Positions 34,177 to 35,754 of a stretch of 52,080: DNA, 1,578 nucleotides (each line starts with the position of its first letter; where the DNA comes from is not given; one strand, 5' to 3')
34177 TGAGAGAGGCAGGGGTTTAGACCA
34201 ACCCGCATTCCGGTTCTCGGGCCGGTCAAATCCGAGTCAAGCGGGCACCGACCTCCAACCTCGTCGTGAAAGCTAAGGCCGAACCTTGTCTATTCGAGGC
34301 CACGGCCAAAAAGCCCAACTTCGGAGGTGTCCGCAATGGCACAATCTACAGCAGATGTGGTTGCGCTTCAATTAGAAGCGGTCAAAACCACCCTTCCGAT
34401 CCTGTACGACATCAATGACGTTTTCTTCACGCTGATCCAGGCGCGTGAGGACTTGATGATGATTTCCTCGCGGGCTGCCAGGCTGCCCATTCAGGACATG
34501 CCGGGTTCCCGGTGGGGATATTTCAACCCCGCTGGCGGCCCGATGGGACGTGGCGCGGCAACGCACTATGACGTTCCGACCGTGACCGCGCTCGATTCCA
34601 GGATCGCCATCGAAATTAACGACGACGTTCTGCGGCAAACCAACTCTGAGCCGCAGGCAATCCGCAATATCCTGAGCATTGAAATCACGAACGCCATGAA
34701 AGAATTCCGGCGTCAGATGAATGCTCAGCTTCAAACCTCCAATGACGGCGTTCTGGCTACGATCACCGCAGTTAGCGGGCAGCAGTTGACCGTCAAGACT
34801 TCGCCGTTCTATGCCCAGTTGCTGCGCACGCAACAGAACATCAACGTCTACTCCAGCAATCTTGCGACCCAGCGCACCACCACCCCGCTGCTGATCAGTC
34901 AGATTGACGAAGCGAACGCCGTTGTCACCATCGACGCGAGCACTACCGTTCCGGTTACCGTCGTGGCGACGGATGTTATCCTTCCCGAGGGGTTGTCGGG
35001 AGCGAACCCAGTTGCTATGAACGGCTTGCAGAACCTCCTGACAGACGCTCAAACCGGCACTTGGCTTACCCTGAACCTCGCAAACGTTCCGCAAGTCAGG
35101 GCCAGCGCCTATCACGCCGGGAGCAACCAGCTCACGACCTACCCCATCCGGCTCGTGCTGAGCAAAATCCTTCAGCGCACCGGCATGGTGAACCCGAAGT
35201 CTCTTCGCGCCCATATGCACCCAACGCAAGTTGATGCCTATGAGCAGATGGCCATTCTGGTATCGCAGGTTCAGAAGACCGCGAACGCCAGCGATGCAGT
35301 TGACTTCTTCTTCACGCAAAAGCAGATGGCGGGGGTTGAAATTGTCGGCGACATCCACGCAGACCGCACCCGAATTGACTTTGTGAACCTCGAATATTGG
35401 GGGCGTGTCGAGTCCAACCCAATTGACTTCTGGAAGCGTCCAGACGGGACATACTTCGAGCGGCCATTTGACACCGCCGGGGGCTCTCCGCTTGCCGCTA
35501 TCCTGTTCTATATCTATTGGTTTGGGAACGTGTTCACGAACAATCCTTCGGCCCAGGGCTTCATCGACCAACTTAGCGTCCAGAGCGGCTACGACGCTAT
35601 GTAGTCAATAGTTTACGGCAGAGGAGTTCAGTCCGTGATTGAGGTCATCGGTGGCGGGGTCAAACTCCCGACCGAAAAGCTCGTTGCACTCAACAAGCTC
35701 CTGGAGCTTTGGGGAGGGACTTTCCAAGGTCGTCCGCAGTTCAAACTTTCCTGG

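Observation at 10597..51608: Genome-wide 13-bp palindrome TGTAA-N3-TTACA, restricted to non-coding or gene-boundary positions: a probable phage regulon signal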

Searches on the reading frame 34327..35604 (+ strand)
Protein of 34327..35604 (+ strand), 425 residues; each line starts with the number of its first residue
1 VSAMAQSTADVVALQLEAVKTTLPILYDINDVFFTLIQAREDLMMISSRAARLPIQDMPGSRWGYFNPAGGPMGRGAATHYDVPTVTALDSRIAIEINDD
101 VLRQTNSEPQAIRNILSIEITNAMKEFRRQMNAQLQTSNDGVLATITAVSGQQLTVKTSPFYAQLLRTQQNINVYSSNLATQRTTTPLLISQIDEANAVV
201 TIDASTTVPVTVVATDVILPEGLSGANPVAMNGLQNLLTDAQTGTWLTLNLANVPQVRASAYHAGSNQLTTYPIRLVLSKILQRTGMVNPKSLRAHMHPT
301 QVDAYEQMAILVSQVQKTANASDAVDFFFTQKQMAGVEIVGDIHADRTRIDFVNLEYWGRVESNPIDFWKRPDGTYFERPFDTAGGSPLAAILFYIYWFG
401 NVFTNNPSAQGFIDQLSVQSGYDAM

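Call 8: search_protein_families(library=phrogs, proteins=[window:34327-35604:+], max_evalue=0.00001)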
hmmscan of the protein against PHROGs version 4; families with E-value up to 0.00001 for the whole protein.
window:34327-35604:+ (425 aa): 0 families

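Call 11: find_related_loci(query=window:34327-35604:+, collection=viral_contigs, flank=10000)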
Query window:34327-35604:+ (425 aa) in viral_contigs; peptide patterns used: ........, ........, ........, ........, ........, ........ (x = any residue, [..] = any of these).
4 stretches matched a pattern, but none encodes a relative of the query by tblastn (E <= 1e-3).

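Call 38: search_protein_families(library=pfam, proteins=[window:34336-35604:+], max_evalue=0.01)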
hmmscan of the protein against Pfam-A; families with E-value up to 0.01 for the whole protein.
window:34336-35604:+ (422 aa): 0 families
